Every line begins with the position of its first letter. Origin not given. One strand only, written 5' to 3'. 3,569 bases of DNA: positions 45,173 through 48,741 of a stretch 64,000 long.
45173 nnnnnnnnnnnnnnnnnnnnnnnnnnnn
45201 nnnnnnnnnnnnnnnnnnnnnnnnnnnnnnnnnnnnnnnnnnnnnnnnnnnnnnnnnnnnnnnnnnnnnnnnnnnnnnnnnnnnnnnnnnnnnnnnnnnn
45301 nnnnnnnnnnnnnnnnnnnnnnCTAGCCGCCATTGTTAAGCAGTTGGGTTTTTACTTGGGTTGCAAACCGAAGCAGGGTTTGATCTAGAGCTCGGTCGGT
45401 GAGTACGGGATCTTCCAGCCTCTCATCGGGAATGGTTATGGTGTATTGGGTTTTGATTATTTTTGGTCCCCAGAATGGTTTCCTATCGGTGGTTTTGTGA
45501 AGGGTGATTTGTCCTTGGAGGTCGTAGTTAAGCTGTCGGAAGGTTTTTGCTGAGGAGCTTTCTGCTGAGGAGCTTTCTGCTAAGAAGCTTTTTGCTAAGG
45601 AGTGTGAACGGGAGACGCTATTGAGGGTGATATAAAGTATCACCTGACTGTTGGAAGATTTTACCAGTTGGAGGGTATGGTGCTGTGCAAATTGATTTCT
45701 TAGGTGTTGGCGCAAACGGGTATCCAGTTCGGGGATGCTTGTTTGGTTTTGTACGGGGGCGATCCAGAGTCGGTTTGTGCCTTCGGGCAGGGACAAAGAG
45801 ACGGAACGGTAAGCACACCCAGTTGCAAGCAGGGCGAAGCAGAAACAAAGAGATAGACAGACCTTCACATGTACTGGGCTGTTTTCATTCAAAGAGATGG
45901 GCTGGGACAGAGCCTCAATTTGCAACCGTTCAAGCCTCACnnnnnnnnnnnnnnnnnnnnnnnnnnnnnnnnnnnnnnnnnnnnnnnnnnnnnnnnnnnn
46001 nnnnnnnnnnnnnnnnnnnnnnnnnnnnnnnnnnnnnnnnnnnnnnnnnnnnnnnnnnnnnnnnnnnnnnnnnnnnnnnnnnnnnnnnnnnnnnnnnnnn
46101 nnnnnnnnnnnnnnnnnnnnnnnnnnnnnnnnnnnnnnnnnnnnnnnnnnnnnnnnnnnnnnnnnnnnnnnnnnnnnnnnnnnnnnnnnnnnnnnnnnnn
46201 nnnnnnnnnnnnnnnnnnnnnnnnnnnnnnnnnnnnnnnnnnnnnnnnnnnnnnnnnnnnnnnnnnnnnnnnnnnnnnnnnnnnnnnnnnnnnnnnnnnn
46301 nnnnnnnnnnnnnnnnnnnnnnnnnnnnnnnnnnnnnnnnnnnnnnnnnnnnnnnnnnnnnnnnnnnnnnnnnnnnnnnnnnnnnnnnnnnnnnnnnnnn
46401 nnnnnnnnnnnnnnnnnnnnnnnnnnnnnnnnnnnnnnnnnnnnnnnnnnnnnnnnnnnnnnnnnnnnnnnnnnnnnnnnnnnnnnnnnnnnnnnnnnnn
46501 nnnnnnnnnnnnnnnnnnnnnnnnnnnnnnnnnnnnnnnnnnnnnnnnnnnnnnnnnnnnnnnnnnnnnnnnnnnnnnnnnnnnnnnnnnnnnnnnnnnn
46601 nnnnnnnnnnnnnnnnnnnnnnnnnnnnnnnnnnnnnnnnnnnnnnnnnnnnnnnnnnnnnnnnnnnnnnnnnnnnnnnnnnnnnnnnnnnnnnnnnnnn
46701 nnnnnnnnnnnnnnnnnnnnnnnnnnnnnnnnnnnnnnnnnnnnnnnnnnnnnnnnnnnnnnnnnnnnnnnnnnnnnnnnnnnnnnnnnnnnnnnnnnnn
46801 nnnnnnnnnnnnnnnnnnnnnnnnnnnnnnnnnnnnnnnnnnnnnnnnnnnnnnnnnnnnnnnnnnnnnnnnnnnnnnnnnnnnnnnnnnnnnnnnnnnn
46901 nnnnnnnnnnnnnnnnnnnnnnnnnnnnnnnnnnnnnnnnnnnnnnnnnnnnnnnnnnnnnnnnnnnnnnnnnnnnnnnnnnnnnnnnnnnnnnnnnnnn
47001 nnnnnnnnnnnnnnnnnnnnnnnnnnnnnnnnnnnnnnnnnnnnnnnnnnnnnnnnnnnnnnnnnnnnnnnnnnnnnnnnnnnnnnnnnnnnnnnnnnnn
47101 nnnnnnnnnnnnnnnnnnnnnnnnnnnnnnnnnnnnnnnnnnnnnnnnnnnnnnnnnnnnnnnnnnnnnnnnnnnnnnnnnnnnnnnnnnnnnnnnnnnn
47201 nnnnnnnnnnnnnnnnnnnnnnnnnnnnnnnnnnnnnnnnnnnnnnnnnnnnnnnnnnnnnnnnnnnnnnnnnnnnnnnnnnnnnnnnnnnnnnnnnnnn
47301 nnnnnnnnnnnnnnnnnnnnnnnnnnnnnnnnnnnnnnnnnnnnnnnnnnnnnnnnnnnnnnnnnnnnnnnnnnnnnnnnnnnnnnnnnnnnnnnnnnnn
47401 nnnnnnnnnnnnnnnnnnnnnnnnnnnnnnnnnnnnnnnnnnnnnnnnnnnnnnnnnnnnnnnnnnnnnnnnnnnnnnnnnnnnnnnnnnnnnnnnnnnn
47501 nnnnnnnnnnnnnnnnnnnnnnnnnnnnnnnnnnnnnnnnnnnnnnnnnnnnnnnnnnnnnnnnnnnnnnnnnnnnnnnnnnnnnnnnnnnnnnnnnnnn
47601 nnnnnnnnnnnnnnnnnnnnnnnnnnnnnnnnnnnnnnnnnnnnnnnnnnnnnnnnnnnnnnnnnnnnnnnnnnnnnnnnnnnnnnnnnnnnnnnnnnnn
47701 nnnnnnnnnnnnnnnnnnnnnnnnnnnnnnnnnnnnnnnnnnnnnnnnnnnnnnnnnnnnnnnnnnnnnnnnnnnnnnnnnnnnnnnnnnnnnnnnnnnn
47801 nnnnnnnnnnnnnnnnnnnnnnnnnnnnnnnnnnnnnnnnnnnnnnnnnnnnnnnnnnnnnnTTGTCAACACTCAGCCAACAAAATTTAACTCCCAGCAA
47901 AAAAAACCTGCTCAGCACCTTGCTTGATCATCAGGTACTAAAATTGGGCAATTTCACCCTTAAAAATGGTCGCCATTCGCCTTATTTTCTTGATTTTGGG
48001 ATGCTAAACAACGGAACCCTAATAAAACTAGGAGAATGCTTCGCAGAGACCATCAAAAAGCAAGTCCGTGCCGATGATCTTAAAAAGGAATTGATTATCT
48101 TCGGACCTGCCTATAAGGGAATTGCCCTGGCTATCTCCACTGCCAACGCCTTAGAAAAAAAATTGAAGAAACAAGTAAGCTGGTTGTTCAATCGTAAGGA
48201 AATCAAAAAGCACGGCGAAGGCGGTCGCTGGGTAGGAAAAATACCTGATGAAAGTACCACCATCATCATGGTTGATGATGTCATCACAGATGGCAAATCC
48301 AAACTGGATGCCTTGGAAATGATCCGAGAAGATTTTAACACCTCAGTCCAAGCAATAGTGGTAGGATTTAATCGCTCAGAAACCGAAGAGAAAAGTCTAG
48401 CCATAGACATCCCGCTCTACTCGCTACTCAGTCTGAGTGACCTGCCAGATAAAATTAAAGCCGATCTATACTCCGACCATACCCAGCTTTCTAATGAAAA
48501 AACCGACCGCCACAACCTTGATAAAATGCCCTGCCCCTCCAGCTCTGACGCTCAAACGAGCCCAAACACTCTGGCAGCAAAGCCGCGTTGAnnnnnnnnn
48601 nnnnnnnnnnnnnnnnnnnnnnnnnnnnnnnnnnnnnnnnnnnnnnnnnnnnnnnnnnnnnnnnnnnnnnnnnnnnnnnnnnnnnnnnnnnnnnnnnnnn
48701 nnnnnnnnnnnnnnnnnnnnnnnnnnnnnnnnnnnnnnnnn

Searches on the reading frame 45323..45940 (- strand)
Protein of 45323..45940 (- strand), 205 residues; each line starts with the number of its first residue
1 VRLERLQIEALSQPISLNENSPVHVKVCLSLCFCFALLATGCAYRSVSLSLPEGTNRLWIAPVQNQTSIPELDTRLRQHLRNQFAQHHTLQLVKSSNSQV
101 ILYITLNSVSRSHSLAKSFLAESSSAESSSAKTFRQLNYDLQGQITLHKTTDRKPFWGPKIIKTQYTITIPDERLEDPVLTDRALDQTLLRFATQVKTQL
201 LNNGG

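Call 43: search_protein_families(library=pfam, proteins=[window:45323-45940:-], max_evalue=0.001)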
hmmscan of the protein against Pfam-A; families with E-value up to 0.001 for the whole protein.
window:45323-45940:- (205 aa): 1 family
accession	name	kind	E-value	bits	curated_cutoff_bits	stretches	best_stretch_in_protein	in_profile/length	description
PF04390.17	LptE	-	3.8e-05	24.8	23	1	56-201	2-115/118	Lipopolysaccharide-assembly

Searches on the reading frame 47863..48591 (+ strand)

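Call 43: search_protein_families(library=pfam, proteins=[window:47863-48591:+], max_evalue=0.001)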
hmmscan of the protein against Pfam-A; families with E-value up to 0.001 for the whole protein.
window:47863-48591:+ (242 aa): 1 family
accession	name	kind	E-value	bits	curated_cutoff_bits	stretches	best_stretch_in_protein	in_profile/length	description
PF00156.33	Pribosyltran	-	7e-05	22.6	26.3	1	66-177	20-133/158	Phosphoribosyl transferase domain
